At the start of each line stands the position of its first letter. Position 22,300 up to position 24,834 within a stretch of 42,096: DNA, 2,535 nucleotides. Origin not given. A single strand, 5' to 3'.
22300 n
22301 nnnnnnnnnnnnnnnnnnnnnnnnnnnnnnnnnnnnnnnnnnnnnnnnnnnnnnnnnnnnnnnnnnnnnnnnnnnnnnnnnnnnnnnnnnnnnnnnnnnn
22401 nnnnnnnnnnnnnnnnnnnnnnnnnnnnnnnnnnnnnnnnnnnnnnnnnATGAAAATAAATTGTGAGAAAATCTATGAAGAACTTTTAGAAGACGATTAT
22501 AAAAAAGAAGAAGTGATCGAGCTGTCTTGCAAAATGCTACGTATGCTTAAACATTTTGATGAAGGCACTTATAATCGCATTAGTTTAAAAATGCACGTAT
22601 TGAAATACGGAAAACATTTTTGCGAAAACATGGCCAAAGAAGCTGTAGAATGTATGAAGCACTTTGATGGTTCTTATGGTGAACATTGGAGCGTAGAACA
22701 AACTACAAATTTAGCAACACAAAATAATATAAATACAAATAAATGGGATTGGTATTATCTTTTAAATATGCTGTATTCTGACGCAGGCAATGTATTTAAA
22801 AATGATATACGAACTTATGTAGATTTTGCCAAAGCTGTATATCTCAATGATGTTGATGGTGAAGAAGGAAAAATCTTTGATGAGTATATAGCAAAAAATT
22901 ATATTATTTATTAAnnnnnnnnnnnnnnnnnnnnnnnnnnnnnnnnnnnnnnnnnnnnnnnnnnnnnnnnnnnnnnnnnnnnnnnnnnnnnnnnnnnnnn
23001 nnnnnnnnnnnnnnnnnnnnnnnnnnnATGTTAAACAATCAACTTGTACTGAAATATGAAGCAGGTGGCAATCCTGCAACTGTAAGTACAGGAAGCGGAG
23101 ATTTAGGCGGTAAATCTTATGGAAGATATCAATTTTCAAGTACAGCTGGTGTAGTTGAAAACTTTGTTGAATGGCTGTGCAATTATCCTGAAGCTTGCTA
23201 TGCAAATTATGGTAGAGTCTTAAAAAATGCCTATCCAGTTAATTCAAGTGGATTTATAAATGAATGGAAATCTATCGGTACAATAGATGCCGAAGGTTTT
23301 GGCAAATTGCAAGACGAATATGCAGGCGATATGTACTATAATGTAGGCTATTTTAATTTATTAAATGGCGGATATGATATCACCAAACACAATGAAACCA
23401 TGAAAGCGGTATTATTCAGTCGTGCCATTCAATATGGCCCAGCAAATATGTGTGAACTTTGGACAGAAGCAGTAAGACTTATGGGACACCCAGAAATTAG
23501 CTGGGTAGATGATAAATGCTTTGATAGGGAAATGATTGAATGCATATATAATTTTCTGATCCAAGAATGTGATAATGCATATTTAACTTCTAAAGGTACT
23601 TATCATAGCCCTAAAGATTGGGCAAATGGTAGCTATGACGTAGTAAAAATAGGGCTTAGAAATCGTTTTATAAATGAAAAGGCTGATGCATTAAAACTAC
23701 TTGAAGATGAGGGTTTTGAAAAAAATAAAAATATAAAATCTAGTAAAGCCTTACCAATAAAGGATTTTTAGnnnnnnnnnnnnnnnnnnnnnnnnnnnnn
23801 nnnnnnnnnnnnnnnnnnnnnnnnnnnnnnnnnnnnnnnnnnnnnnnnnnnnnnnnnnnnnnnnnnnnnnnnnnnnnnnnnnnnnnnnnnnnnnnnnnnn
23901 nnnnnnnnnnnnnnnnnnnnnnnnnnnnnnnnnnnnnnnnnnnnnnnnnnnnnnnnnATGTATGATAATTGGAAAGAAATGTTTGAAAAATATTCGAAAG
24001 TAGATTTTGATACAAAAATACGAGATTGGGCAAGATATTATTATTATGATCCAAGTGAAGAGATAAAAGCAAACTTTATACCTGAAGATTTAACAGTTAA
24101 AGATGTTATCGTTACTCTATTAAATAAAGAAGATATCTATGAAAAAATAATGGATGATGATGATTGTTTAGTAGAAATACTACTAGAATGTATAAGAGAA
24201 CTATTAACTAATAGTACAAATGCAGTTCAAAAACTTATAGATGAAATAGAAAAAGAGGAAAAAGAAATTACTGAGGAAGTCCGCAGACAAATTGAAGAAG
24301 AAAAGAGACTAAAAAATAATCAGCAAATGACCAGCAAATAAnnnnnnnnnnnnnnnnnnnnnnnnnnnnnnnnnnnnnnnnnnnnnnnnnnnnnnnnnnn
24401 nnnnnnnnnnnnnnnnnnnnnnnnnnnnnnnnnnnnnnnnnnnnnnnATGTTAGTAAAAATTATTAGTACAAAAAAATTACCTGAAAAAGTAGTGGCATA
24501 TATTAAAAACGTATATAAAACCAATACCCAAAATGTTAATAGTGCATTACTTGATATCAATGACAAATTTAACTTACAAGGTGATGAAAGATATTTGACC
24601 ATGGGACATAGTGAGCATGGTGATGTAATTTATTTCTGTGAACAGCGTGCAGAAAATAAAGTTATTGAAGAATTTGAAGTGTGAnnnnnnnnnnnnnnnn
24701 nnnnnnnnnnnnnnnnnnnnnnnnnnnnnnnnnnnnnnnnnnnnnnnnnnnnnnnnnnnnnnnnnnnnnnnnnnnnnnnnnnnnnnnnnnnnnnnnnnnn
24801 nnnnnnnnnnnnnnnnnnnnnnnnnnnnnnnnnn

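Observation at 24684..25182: AC-rich, T-depleted segment open in two overlapping frames for ~150 codons, both with membrane-protein architectures (possible dual coding, spanin-like)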

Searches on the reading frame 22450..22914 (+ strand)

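Call 5: search_protein_families(library=pfam, proteins=[window:22450-22914:+], max_evalue=0.1)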
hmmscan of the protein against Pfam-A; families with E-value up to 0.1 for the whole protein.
window:22450-22914:+ (154 aa): 1 family
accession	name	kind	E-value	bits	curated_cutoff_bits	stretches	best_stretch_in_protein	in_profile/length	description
PF25223.1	DUF7841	-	1.9e-25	89.8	25.2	1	48-146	7-113/114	Domain of unknown function (DUF7841)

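Call 6: search_protein_families(library=phrogs, proteins=[window:22450-22914:+], max_evalue=0.1)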
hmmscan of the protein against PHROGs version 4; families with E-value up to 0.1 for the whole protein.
window:22450-22914:+ (154 aa): 1 family
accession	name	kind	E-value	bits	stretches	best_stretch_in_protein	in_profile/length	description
phrog_35055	-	unknown function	0.015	16.2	1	108-142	26-60/79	-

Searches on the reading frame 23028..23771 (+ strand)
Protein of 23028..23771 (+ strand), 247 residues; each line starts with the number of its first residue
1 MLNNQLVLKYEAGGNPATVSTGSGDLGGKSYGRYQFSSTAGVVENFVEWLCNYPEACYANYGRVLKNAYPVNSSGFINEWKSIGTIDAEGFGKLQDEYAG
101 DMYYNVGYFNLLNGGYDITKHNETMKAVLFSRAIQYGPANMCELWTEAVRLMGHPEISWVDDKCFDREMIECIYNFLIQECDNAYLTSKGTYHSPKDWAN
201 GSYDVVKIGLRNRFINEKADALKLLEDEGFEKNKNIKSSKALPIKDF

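Call 5: search_protein_families(library=pfam, proteins=[window:23028-23771:+], max_evalue=0.1)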
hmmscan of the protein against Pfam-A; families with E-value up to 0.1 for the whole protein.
window:23028-23771:+ (247 aa): 1 family
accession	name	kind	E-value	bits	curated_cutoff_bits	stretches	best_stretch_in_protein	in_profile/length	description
PF21277.2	T6SS_VgrG3-like_C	-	3.6e-29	102.5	27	1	8-196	6-176/183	Type VI secretion system spike protein VgrG3-like, C-terminal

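Call 6: search_protein_families(library=phrogs, proteins=[window:23028-23771:+], max_evalue=0.1)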
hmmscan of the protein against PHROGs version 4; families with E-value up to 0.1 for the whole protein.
window:23028-23771:+ (247 aa): 2 families
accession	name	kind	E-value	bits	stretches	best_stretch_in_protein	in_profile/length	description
phrog_26249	-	unknown function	2e-24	86.2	1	6-239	1470-1679/1925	-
phrog_34863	-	unknown function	2.3e-10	40.2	1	9-139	552-677/966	-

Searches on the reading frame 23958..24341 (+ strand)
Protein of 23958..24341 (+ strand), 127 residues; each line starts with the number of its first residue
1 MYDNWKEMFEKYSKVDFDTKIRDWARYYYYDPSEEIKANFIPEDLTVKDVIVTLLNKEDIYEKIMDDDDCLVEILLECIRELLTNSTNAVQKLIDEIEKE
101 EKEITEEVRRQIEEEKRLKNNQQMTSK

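Call 5: search_protein_families(library=pfam, proteins=[window:23958-24341:+], max_evalue=0.1)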
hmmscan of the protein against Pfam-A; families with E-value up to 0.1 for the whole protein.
window:23958-24341:+ (127 aa): 0 families

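Call 6: search_protein_families(library=phrogs, proteins=[window:23958-24341:+], max_evalue=0.1)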
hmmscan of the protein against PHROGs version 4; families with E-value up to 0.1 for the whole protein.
window:23958-24341:+ (127 aa): 4 families
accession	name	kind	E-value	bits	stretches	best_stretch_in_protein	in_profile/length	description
phrog_14279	-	unknown function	0.019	15.6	1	35-113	37-117/207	-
phrog_37998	-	unknown function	0.027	15.6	1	47-107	78-143/145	-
phrog_29688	-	unknown function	0.075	14.2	0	88-116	19-46/59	-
phrog_14008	-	unknown function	0.099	12.9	0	48-106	122-186/234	-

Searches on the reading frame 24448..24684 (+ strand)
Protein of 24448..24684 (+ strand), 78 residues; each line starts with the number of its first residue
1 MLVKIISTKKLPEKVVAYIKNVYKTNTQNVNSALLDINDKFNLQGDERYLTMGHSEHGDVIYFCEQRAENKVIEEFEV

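Call 5: search_protein_families(library=pfam, proteins=[window:24448-24684:+], max_evalue=0.1)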
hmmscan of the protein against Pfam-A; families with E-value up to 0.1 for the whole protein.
window:24448-24684:+ (78 aa): 3 families
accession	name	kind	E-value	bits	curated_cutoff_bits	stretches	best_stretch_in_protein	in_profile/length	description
PF20181.5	DUF6544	-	0.018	14.7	25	1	9-52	9-52/221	Family of unknown function (DUF6544)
PF00637.26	Clathrin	-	0.047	13.9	29.6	1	2-66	13-82/143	Region in Clathrin and VPS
PF21900.3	DUF6920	-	0.061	13.3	27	1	10-52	2-44/222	Family of unknown function (DUF6920)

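Call 6: search_protein_families(library=phrogs, proteins=[window:24448-24684:+], max_evalue=0.1)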
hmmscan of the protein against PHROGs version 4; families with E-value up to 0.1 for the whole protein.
window:24448-24684:+ (78 aa): 3 families
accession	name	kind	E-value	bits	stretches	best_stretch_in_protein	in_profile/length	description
phrog_32042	-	unknown function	0.0044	18.5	1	23-64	23-64/87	-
phrog_19600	-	other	0.041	13.7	1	4-41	139-176/447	ATPase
phrog_8069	-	unknown function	0.055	14.5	1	7-62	73-129/154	-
